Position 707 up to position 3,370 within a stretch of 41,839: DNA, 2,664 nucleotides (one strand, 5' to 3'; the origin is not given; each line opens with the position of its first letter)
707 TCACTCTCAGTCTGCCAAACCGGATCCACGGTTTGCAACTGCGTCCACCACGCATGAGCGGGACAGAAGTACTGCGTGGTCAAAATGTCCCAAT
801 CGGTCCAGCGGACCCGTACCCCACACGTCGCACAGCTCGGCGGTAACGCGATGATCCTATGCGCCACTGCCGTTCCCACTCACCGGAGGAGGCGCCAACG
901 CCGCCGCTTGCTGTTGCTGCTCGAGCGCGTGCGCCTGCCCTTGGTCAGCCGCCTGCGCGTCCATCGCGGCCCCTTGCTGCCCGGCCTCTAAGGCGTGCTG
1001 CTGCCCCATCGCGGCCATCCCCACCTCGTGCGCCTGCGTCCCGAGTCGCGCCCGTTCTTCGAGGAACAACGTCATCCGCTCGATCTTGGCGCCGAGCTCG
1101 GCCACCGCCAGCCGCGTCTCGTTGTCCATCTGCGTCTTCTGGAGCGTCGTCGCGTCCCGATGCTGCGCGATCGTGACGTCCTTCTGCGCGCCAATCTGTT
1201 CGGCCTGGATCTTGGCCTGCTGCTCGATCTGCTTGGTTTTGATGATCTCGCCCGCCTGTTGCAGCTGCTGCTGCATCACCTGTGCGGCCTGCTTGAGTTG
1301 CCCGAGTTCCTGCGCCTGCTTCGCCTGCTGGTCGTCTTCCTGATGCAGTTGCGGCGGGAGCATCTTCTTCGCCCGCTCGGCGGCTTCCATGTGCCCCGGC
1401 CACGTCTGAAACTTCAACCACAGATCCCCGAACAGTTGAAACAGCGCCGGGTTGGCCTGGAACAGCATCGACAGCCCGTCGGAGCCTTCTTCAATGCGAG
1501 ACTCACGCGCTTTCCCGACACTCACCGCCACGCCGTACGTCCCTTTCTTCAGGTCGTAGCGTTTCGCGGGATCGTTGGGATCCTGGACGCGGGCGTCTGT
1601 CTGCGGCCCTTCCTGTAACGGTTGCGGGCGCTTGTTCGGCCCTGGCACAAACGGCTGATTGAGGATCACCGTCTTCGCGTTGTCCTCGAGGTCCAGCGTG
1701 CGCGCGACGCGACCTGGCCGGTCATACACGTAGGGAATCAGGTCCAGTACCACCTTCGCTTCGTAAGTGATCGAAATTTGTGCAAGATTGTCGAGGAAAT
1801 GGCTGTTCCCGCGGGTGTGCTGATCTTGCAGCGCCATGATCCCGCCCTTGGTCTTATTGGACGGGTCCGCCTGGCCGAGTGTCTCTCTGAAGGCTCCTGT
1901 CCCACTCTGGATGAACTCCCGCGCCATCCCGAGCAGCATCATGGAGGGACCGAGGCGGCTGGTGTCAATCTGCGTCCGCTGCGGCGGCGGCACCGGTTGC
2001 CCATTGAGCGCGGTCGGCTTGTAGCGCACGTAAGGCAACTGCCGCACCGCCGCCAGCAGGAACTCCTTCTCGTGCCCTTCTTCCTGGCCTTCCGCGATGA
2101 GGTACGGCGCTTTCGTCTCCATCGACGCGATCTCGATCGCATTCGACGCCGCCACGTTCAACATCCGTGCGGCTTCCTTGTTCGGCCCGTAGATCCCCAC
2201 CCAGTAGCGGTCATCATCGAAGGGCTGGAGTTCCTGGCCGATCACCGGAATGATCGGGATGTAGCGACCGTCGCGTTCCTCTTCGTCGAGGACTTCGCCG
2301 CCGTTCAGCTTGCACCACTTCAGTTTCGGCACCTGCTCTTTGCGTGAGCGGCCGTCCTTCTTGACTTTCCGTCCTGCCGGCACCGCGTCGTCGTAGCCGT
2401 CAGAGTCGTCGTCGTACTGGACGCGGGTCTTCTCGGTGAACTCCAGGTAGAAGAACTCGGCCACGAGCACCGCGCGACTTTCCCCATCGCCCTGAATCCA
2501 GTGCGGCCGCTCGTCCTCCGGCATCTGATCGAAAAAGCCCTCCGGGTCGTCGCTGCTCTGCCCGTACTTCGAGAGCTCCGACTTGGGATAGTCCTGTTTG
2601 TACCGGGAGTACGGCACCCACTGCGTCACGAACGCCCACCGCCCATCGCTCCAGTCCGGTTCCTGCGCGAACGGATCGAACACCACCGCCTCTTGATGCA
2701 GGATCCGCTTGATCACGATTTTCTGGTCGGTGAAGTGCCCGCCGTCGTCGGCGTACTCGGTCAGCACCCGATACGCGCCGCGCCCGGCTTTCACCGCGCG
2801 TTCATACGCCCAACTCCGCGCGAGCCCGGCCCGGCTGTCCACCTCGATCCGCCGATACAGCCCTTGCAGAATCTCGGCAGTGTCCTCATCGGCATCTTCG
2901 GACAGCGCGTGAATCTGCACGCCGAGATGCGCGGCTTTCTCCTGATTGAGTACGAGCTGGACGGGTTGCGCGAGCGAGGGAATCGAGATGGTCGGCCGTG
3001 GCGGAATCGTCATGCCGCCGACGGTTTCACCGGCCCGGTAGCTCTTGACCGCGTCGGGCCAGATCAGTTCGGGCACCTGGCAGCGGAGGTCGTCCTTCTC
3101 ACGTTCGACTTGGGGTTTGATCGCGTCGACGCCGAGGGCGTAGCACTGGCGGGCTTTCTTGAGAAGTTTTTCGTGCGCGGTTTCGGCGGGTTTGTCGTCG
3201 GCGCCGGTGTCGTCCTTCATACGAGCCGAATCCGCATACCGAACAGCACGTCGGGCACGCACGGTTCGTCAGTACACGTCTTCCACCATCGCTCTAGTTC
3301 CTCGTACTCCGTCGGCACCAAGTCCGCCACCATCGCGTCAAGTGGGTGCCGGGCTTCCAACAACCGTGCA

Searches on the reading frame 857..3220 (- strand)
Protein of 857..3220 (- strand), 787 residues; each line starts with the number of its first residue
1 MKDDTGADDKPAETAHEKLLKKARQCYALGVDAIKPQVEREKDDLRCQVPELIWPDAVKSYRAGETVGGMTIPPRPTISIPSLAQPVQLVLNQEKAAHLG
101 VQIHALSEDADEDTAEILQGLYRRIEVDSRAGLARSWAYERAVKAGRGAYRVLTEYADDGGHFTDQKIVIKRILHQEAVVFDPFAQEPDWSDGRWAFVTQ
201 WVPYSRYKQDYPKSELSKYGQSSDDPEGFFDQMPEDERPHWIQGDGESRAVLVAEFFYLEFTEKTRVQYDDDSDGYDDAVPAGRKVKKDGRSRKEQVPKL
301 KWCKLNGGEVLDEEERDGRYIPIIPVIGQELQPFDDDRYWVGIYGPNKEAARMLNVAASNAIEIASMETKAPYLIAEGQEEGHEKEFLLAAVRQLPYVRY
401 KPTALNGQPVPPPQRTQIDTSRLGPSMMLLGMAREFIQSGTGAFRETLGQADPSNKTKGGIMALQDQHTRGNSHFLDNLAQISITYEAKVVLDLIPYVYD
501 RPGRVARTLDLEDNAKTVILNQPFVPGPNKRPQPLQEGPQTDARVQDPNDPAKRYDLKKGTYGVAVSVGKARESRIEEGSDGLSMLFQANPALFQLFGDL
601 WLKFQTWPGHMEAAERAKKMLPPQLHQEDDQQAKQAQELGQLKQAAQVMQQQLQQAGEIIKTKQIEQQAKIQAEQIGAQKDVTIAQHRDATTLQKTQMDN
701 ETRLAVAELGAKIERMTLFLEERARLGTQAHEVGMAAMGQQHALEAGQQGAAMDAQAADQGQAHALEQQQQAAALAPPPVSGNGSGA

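Call 24: search_protein_families(library=phrogs, proteins=[window:857-3220:-], max_evalue=0.00001)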
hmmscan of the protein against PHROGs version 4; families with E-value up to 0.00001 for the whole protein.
window:857-3220:- (787 aa): 2 families
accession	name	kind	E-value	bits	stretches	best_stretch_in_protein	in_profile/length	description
phrog_156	-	head and packaging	5.2e-76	257.5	1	76-769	59-676/681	portal protein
phrog_14911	-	unknown function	3.8e-15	56.7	1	107-421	82-395/404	-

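Call 84: find_related_loci(query=window:857-3220:-, collection=genome_contigs, flank=10000)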
Query window:857-3220:- (787 aa) in genome_contigs; peptide patterns used: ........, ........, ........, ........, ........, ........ (x = any residue, [..] = any of these).
50 stretches matched a pattern, but none encodes a relative of the query by tblastn (E <= 1e-3).

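Call 85: search_dna_similar(query=window:857-3220:-, collection=phages, mode=protein, max_rows=12)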
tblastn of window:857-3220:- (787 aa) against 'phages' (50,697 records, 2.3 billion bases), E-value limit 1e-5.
Records with a match: 51; places in all: 51; records where one place covers at least 80% of the query: 0.
Best place of each record, by identity: <60% 51.
By first word of the organism name: Vibrio 23; Caudoviricetes 8; Shewanella 3; Xylella 3; Rhodoferax 2; Pseudomonas 2; Thalassomonas 2; Phage 1; EBPR 1; Bacteriophage 1; and 5 more.
By host as written in the record: - 13; Vibrio crassostreae 12; Vibrio tasmaniensis 2; Shewanella inventionis KX27 2; Vibrio vulnificus 2; Vibrio cyclitrophicus 2; Rhodoferax sp. IMCC26218 2; Xylella fastidiosa 2; and 13 more.
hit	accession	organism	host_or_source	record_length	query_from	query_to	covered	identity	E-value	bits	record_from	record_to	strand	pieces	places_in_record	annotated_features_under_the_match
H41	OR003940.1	Phage DSL-LC05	Gammaproteobacteria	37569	11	625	78%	32.3%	8e-66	244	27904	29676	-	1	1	portal protein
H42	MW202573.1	Caudoviricetes sp.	Manatee Spring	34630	9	626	79%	30.8%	1e-62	235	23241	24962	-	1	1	phage P22 like portal protein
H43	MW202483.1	Caudoviricetes sp.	Manatee Spring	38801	20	625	77%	31.3%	7e-65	242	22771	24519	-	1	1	phage P22 like portal protein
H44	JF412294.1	EBPR podovirus 1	-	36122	1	625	79%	28.8%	8e-50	196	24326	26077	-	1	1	gp37: portal protein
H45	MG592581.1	Vibrio phage 1.211.A._10N.222.52.F11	Vibrio tasmaniensis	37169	9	625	78%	28.5%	2e-39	164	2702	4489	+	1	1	portal protein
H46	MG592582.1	Vibrio phage 1.211.B._10N.222.52.F11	Vibrio tasmaniensis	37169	9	625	78%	28.5%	2e-39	164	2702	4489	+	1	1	portal protein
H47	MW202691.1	Caudoviricetes sp.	Manatee Spring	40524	10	626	78%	27.8%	6e-37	156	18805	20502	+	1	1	phage P22 like portal protein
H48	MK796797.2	Shewanella phage X14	Shewanella inventionis KX27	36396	10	625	78%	27.8%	2e-35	151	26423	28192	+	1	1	portal protein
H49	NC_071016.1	Shewanella phage X14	Shewanella inventionis KX27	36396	10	625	78%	27.8%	2e-35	151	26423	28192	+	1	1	portal protein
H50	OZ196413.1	Vibrio phage D478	Seawater and oysters mix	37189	10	625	78%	27.5%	1e-35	152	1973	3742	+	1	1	portal protein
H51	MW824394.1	Vibrio phage 41E34.2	Vibrio crassostreae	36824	10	625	78%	27.3%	5e-35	150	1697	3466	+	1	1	putative portal protein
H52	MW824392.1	Vibrio phage 34E29.1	Vibrio crassostreae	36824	10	625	78%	27.3%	5e-35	150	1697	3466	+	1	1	hypothetical protein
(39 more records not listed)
